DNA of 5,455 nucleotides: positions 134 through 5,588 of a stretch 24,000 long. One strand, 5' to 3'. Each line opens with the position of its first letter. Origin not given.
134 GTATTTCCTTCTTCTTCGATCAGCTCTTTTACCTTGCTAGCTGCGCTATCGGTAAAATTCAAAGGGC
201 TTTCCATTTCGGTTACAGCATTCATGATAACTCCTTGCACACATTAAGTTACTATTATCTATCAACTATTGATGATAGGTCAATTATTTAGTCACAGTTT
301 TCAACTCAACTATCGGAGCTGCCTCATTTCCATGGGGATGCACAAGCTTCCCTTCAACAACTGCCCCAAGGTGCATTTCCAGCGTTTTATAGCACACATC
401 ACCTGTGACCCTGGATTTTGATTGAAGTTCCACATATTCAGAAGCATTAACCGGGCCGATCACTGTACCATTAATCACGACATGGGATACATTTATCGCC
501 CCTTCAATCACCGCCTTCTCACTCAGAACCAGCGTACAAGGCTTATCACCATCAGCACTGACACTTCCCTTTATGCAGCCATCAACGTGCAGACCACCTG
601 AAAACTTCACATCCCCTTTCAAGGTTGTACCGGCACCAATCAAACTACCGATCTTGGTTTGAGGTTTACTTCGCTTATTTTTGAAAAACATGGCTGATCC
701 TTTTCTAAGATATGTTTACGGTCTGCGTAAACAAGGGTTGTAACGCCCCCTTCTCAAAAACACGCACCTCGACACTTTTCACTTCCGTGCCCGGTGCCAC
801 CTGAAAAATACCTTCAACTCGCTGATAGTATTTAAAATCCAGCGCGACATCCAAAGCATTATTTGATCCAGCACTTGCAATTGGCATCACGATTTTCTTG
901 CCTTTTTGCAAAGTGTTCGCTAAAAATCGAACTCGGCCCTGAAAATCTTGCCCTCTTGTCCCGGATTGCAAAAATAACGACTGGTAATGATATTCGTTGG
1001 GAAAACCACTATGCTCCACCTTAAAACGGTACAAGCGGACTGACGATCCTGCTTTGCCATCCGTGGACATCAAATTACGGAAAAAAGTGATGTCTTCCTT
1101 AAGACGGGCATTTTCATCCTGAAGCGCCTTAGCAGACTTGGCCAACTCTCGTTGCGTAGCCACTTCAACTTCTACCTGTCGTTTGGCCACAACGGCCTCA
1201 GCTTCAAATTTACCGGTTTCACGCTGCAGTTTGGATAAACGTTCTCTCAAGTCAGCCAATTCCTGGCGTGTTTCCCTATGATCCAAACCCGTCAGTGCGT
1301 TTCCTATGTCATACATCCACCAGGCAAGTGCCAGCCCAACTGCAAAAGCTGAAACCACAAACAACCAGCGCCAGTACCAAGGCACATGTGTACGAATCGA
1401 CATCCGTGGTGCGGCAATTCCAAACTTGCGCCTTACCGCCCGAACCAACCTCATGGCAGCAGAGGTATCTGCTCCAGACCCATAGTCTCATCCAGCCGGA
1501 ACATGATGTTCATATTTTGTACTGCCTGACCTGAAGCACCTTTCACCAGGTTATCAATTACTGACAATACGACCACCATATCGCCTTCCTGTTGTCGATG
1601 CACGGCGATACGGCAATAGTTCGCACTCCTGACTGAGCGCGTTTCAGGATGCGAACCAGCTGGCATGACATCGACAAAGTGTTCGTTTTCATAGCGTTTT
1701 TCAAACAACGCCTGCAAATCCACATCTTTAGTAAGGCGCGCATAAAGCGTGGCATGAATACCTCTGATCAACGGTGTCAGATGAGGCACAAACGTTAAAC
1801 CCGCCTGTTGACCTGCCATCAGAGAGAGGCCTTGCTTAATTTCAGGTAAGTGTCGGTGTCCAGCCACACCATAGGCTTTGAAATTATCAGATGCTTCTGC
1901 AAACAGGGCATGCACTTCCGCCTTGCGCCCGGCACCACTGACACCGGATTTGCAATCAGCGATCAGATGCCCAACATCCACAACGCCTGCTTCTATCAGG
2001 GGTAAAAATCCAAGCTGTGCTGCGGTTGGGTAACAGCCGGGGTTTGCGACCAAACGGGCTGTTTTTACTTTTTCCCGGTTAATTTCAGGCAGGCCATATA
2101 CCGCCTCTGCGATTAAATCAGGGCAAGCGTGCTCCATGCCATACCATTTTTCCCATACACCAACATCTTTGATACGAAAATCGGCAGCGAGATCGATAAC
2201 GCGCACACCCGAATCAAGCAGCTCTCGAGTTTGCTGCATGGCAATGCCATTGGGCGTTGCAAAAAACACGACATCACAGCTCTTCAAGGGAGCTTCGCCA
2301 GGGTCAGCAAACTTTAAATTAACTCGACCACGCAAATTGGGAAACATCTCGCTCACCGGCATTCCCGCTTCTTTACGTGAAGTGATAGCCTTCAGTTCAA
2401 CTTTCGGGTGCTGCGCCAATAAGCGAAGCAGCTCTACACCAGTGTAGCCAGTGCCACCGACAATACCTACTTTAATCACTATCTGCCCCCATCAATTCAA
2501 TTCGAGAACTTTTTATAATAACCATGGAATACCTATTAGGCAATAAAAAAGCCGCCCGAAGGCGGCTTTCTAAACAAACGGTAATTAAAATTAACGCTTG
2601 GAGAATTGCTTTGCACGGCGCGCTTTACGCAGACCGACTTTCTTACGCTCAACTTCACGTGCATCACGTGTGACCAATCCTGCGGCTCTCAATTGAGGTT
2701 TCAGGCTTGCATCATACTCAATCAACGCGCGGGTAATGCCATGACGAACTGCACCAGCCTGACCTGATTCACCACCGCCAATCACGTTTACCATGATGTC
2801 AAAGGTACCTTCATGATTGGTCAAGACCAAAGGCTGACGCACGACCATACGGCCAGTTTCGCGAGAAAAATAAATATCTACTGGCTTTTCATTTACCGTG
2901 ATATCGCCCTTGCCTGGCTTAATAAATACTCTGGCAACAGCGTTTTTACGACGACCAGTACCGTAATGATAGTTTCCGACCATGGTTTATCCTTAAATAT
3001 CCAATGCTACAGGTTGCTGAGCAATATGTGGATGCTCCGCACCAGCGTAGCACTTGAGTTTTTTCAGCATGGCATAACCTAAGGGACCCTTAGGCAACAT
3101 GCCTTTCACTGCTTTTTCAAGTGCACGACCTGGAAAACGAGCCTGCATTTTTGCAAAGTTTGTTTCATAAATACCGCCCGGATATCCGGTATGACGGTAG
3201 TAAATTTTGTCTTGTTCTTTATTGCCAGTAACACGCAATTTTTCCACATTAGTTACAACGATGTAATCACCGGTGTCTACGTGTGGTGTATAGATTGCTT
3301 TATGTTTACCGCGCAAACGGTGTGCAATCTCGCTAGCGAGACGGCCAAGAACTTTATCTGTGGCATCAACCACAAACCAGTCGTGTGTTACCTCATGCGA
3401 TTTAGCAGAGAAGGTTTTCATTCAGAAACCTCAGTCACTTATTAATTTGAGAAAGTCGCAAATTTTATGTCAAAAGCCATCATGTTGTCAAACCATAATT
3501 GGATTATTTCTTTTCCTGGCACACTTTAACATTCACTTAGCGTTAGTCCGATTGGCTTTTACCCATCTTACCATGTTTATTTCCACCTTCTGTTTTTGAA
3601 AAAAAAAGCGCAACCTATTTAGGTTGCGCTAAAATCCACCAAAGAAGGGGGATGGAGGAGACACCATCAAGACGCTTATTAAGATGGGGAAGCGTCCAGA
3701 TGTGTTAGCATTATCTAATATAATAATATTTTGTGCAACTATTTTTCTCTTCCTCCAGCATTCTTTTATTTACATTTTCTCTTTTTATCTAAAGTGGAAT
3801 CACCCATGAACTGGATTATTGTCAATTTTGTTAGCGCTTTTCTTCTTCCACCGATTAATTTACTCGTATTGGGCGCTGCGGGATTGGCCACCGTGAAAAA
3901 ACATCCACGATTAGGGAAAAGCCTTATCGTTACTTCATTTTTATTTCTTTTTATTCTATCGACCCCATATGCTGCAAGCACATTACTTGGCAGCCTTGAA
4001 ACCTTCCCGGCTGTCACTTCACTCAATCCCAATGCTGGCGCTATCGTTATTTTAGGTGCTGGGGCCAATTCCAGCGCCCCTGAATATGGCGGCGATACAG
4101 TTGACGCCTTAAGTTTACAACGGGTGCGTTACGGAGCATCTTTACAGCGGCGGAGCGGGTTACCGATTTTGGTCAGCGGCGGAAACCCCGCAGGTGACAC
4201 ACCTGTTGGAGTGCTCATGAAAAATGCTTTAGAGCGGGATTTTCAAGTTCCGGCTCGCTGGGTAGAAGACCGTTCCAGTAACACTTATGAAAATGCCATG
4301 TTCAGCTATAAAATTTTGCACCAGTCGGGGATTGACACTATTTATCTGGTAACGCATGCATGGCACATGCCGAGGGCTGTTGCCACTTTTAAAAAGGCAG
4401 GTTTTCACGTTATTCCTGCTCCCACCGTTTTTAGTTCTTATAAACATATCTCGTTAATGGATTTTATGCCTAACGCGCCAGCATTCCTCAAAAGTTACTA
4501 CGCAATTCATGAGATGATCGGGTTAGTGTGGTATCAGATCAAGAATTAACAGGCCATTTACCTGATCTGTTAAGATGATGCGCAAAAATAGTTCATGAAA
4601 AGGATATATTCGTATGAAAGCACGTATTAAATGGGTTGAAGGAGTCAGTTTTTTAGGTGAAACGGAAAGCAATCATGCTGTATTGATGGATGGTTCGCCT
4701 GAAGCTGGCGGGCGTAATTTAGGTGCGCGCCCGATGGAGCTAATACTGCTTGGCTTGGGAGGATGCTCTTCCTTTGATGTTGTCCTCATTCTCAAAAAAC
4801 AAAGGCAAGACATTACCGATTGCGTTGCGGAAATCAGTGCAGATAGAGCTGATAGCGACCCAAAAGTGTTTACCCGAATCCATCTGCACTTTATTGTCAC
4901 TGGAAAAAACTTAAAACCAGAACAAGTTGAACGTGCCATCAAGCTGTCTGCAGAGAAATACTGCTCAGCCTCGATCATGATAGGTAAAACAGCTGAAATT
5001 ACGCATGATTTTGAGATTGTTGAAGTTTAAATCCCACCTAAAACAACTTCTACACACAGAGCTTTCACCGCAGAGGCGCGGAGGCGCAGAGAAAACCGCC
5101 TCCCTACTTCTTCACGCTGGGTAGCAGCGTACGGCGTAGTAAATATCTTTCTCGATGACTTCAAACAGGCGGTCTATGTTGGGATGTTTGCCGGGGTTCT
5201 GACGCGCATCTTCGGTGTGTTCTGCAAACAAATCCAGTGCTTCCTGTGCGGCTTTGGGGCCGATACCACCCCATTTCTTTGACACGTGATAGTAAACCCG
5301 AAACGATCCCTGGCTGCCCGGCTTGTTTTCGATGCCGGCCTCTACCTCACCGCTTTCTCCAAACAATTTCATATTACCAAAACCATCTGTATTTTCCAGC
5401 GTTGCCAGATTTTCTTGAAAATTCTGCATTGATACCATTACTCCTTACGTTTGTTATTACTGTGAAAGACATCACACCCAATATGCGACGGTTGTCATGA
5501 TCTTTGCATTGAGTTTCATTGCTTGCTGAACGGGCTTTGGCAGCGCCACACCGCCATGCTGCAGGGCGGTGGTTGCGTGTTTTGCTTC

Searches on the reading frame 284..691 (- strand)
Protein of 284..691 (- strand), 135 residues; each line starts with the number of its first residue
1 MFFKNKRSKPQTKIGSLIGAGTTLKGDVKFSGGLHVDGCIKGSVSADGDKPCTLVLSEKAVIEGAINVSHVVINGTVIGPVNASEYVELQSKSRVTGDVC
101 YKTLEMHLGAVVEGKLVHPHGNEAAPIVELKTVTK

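Call 13: search_protein_families(library=pfam, proteins=[window:284-691:-], max_evalue=0.001)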
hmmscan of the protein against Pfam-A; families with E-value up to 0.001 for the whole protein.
window:284-691:- (135 aa): 1 family
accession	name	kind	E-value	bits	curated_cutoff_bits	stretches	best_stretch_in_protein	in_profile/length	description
PF04519.19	Bactofilin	-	4.5e-26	91.4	27.9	1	16-116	1-97/98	Polymer-forming cytoskeletal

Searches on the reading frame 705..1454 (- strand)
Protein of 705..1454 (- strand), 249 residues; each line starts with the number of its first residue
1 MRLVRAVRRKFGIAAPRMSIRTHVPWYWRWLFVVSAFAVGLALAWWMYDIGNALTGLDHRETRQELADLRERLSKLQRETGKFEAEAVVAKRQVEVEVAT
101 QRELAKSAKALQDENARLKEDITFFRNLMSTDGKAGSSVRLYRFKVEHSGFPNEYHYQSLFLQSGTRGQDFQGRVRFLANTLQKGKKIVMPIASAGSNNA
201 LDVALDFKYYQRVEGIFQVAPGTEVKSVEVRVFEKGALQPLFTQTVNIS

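Call 13: search_protein_families(library=pfam, proteins=[window:705-1454:-], max_evalue=0.001)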
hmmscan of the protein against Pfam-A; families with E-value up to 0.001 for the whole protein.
window:705-1454:- (249 aa): 1 family
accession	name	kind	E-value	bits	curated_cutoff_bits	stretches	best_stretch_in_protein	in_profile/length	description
PF20567.3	DUF6776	-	1.3e-20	74.4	27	1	85-230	3-149/149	Family of unknown function (DUF6776)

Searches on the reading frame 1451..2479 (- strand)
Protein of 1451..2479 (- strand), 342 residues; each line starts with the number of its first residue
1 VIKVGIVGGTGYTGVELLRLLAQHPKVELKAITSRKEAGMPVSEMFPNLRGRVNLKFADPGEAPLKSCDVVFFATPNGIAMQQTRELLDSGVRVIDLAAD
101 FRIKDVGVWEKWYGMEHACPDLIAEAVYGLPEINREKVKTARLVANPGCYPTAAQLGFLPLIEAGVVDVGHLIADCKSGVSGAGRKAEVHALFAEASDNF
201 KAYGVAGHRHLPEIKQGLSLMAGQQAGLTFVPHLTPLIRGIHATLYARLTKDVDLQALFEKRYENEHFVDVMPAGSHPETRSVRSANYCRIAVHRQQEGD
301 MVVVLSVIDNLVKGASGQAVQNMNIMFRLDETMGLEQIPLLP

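Call 13: search_protein_families(library=pfam, proteins=[window:1451-2479:-], max_evalue=0.001)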
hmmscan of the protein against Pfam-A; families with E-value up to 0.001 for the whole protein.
window:1451-2479:- (342 aa): 4 families
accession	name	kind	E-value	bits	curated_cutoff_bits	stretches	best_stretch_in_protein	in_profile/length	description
PF22698.1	Semialdhyde_dhC_1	-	1.4e-57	194.6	27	1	149-310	1-165/165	Semialdehyde dehydrogenase, dimerisation domain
PF01118.30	Semialdhyde_dh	-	1e-37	129.7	26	1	3-141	1-121/121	Semialdehyde dehydrogenase, NAD binding domain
PF02774.23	Semialdhyde_dhC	-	1.9e-21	77.5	26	1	160-313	3-184/184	Semialdehyde dehydrogenase, dimerisation domain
PF01408.29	GFO_IDH_MocA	-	0.00036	21.7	24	0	2-95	1-90/120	Oxidoreductase family, NAD-binding Rossmann fold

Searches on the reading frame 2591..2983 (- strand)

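Call 13: search_protein_families(library=pfam, proteins=[window:2591-2983:-], max_evalue=0.001)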
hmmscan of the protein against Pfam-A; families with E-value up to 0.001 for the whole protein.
window:2591-2983:- (130 aa): 1 family
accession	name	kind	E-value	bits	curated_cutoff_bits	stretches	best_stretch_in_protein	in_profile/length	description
PF00380.25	Ribosomal_S9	-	6e-49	166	22.5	1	10-130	1-121/121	Ribosomal protein S9/S16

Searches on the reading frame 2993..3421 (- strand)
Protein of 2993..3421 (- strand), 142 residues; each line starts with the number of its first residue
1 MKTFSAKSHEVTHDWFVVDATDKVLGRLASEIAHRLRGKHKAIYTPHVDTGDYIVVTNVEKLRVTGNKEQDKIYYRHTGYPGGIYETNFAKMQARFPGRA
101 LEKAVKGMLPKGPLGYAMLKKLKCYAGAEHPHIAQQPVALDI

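Call 13: search_protein_families(library=pfam, proteins=[window:2993-3421:-], max_evalue=0.001)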
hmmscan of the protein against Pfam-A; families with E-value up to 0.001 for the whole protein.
window:2993-3421:- (142 aa): 1 family
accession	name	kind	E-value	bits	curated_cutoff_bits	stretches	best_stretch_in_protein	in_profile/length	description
PF00572.24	Ribosomal_L13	-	2.3e-46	157.2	23.8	1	13-131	1-119/119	Ribosomal protein L13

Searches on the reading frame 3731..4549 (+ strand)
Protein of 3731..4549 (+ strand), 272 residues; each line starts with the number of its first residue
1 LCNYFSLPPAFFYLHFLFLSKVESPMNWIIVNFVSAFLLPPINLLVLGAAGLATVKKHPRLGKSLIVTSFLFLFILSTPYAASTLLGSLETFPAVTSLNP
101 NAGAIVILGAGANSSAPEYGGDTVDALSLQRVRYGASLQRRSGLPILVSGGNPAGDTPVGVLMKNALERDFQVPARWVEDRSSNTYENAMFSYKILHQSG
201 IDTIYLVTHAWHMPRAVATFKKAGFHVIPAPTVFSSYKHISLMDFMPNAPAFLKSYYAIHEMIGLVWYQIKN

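Call 13: search_protein_families(library=pfam, proteins=[window:3731-4549:+], max_evalue=0.001)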
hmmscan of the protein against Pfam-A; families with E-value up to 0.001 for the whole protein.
window:3731-4549:+ (272 aa): 1 family
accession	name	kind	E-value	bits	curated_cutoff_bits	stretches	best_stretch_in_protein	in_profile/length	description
PF02698.23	DUF218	-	4.1e-32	111.3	27.6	1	104-264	2-133/133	DUF218 domain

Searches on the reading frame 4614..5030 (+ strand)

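Call 13: search_protein_families(library=pfam, proteins=[window:4614-5030:+], max_evalue=0.001)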
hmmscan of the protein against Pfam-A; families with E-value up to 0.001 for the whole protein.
window:4614-5030:+ (138 aa): 1 family
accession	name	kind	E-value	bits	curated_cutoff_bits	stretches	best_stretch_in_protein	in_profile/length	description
PF02566.24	OsmC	-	2.1e-19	70.2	27.5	1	34-131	2-99/100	OsmC-like protein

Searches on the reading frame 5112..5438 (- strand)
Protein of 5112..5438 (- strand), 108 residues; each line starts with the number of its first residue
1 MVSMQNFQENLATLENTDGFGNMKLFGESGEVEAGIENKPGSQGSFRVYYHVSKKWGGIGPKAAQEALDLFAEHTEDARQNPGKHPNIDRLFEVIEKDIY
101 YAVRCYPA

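Call 13: search_protein_families(library=pfam, proteins=[window:5112-5438:-], max_evalue=0.001)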
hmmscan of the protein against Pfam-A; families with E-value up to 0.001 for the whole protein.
window:5112-5438:- (108 aa): 1 family
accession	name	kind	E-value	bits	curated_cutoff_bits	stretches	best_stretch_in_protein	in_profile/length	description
PF10084.14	DUF2322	-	8.2e-37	125.7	27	1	7-104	1-98/99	Uncharacterized protein conserved in bacteria (DUF2322)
